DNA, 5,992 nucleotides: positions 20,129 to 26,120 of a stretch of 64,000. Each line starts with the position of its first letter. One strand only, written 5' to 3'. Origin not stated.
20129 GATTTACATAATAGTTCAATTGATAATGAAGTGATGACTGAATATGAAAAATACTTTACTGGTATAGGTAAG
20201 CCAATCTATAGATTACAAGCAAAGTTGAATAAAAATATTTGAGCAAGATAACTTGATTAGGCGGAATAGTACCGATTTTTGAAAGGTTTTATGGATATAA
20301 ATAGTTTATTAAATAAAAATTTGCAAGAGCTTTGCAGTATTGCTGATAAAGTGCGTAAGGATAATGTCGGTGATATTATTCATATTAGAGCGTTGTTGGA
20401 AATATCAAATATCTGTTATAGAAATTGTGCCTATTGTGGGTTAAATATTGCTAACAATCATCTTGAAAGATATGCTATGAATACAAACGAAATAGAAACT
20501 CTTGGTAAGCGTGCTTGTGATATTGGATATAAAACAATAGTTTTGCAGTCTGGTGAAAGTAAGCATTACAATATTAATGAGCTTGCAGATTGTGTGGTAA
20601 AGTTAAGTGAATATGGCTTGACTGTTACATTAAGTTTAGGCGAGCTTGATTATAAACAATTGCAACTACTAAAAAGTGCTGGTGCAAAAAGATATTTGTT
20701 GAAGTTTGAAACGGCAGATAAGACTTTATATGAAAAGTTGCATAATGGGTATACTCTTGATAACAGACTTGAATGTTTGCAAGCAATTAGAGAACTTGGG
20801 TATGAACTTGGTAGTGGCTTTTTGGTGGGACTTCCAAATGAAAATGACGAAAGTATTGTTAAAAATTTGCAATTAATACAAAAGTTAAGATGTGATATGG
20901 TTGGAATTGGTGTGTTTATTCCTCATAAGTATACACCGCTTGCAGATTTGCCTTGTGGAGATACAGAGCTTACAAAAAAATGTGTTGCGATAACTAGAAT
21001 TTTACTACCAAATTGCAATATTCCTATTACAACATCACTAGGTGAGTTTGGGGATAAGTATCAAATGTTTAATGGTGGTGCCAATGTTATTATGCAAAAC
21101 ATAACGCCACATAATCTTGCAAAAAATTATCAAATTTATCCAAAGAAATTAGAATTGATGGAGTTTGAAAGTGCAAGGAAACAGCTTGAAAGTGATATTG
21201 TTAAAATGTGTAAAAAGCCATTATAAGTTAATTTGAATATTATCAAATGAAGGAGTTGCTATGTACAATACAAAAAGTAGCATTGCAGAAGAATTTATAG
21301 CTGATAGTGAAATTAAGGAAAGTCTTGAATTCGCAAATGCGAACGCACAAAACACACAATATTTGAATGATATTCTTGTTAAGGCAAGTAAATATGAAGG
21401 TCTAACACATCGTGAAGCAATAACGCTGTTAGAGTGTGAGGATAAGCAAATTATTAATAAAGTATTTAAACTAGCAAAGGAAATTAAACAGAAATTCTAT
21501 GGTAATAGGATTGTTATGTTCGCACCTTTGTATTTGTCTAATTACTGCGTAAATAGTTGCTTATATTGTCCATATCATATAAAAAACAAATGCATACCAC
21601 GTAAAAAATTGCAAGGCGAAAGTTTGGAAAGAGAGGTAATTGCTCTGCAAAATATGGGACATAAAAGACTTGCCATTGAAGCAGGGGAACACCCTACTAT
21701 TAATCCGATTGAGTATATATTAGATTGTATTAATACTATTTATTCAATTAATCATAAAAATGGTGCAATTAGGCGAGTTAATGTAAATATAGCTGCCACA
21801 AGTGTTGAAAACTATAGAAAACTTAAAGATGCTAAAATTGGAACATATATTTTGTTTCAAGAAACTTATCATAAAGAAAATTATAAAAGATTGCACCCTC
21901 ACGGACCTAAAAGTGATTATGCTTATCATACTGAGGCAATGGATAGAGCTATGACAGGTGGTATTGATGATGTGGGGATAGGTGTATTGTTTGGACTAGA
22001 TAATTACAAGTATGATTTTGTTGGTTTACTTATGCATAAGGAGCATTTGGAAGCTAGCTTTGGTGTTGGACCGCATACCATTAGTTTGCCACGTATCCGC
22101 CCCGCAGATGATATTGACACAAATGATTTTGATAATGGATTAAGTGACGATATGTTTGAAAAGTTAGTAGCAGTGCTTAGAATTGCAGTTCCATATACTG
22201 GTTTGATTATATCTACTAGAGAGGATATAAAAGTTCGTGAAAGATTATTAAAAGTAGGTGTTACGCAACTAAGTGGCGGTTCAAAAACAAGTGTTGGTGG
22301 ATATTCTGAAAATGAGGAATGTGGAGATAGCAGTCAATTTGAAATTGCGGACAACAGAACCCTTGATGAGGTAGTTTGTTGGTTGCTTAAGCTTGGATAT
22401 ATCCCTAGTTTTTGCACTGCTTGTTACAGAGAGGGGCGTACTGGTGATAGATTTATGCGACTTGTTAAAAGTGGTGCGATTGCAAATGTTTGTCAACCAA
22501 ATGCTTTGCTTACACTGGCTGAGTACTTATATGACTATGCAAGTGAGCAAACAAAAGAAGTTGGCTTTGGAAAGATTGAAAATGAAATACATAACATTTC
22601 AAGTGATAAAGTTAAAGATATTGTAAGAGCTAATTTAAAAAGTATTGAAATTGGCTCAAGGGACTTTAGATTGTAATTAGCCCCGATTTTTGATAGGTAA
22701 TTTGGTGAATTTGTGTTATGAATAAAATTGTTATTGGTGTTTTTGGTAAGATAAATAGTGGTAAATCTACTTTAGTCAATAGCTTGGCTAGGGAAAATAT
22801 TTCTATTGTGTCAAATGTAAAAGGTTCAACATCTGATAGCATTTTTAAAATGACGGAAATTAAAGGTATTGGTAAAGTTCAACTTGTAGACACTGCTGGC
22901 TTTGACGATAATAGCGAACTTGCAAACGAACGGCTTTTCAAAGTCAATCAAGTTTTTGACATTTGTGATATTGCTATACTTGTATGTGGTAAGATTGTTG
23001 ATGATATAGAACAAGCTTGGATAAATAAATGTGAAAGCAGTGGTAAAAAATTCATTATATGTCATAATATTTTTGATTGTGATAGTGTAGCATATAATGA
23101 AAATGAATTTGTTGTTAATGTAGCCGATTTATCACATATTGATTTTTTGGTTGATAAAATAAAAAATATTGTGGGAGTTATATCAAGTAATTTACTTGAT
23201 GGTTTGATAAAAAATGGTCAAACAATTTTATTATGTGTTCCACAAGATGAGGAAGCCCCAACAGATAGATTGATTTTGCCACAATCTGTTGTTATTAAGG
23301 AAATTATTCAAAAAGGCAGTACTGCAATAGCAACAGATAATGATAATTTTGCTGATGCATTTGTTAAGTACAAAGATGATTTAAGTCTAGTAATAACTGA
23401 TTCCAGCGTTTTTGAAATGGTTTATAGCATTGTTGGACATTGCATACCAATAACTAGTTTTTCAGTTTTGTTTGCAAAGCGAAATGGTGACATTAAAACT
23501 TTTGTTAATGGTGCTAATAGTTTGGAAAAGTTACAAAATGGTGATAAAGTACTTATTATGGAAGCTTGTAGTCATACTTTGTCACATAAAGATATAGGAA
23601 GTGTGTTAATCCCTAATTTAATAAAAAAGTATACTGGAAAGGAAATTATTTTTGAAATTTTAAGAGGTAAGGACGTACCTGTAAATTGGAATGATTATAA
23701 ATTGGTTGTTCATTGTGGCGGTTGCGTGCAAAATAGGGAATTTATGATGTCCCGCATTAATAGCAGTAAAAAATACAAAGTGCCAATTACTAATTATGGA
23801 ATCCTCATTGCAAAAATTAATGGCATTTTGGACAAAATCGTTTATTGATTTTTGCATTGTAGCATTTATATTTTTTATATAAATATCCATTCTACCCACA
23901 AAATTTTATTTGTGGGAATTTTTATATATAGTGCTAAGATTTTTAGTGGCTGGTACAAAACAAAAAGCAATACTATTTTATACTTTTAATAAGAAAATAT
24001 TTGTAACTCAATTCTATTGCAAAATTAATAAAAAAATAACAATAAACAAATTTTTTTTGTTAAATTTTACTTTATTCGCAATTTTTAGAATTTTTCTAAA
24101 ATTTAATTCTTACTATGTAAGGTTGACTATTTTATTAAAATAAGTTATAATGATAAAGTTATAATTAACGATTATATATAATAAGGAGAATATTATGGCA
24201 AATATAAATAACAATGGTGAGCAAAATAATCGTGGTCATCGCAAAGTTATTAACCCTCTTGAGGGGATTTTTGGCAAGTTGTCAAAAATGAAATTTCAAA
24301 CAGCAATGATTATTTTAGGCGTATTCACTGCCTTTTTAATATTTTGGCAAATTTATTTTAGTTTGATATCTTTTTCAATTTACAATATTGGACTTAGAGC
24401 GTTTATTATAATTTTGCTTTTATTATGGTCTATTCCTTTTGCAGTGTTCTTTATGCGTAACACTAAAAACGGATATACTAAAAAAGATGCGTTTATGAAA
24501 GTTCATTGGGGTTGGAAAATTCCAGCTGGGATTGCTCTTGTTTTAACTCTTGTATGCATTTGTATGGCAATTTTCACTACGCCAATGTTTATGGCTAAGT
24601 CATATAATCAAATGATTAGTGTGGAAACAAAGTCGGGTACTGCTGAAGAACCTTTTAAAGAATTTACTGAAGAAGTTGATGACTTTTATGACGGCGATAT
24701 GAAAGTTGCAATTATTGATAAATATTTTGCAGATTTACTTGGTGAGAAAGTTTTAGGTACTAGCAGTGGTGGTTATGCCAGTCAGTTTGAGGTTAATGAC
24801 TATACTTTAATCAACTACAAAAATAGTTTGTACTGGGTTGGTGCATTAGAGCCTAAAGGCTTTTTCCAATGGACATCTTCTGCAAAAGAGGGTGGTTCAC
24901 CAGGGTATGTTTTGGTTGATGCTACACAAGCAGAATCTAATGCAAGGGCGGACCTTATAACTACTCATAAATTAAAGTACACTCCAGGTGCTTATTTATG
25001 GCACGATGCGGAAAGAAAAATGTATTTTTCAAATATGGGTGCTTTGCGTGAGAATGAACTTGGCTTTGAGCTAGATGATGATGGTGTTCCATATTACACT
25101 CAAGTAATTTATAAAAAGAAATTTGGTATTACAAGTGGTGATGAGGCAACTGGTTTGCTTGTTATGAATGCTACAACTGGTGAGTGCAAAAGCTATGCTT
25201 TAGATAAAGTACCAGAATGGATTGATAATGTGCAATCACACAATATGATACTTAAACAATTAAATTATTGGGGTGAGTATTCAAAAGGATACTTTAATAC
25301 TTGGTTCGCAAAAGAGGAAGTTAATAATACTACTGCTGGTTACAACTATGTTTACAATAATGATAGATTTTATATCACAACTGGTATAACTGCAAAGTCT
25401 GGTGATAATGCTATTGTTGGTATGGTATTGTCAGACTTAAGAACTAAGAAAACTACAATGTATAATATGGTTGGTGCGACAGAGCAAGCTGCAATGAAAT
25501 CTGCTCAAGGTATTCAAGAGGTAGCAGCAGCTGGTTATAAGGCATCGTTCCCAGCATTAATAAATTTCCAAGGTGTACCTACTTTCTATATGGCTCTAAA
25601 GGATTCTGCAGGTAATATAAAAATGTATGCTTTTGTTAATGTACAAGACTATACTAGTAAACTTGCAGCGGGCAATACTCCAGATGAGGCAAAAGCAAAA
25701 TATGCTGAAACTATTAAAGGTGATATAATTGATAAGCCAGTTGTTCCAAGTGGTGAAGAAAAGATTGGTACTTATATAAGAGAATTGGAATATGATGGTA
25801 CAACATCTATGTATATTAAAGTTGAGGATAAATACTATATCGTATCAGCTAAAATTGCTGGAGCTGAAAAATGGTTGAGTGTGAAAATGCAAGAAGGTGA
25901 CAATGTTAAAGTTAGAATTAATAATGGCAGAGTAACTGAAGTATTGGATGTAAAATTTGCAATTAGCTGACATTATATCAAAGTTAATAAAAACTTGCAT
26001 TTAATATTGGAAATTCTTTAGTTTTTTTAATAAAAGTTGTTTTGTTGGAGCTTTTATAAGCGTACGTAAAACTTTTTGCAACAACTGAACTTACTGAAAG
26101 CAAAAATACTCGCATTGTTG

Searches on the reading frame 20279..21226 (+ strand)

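Call 20: search_protein_families(library=pfam, proteins=[window:20279-21226:+])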
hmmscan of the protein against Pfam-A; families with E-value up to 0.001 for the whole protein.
window:20279-21226:+ (315 aa): 1 family
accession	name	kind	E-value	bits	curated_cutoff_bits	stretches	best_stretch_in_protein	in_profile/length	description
PF04055.27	Radical_SAM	-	6.8e-22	78.8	29.5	1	41-199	2-165/166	Radical SAM superfamily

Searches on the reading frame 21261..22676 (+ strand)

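Call 7: search_protein_families(library=pfam, proteins=[window:21261-22676:+])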
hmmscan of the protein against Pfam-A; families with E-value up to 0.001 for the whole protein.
window:21261-22676:+ (471 aa): 2 families
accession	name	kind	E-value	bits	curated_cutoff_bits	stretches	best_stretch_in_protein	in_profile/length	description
PF06968.18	BATS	-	1.3e-17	64.2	22.2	1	275-380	1-87/88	Biotin and Thiamin Synthesis associated domain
PF04055.27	Radical_SAM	-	2.1e-10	41.5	29.5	1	92-246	3-151/166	Radical SAM superfamily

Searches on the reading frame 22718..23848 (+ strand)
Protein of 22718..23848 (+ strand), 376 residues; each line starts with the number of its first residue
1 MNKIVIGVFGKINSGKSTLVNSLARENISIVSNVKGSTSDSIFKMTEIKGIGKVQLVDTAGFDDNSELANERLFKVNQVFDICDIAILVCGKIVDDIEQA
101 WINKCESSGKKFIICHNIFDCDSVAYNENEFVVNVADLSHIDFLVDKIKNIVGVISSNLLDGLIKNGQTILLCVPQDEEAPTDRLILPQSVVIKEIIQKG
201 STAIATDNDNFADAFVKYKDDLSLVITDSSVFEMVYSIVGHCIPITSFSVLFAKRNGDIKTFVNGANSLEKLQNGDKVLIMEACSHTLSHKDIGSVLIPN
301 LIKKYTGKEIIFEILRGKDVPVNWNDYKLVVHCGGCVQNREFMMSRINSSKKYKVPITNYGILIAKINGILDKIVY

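Call 7: search_protein_families(library=pfam, proteins=[window:22718-23848:+])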
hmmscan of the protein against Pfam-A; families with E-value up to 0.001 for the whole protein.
window:22718-23848:+ (376 aa): 5 families
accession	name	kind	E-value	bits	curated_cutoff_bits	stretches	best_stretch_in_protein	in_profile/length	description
PF18133.7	HydF_tetramer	-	1.2e-41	141.7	22.6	1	260-374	1-115/118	Hydrogen maturase F tetramerization domain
PF18128.7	HydF_dimer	-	9.3e-26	90.3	23.4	1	159-257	1-99/99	Hydrogen maturase F dimerization domain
PF01926.29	MMR_HSR1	-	1.7e-15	57.6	21.9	1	6-117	2-112/113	50S ribosome-binding GTPase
PF02421.24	FeoB_N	-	4.7e-05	23.4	27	1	6-71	3-66/156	Ferrous iron transport protein B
PF00350.29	Dynamin_N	-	0.00011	22.7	27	1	6-33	1-28/168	Dynamin family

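Call 30: find_encoding_contigs(protein=window:22718-23848:+, flank=4000, max_places=10)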
Protein window:22718-23848:+ (376 aa): 5 contigs read that carry it; 1 place shown.
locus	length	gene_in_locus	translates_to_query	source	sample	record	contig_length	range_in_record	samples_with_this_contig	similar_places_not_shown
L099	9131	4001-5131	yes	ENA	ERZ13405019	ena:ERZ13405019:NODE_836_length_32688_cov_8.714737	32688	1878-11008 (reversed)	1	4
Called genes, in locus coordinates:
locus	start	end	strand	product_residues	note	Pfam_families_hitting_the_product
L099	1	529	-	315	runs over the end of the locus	PF00389:2-Hacid_dh, PF02826:2-Hacid_dh_C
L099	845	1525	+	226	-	PF02390:Methyltransf_4, PF13847:Methyltransf_31 (weak)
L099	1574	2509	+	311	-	PF04055:Radical_SAM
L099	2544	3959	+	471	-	PF04055:Radical_SAM, PF06968:BATS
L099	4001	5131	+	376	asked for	PF01926:MMR_HSR1, PF18128:HydF_dimer, PF18133:HydF_tetramer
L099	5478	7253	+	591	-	-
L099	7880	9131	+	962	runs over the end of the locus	-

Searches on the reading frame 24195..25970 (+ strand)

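Call 7: search_protein_families(library=pfam, proteins=[window:24195-25970:+])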
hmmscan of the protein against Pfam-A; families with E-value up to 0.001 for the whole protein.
window:24195-25970:+ (591 aa): 0 families

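Call 40: search_protein_families(library=ncbifam, proteins=[window:24195-25970:+], max_evalue=0.01)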
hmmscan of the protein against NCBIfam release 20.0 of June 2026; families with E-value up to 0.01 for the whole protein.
window:24195-25970:+ (591 aa): 0 families

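Call 59: search_protein_families(library=pfam, proteins=[window:24195-25970:+], max_evalue=1)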
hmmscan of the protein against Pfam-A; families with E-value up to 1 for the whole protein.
window:24195-25970:+ (591 aa): 1 family
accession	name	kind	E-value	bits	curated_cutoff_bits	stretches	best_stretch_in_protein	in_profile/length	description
PF22188.2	Phage_spike_P1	-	0.071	13.4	27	1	296-334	57-95/152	Phage PM2 spike protein P1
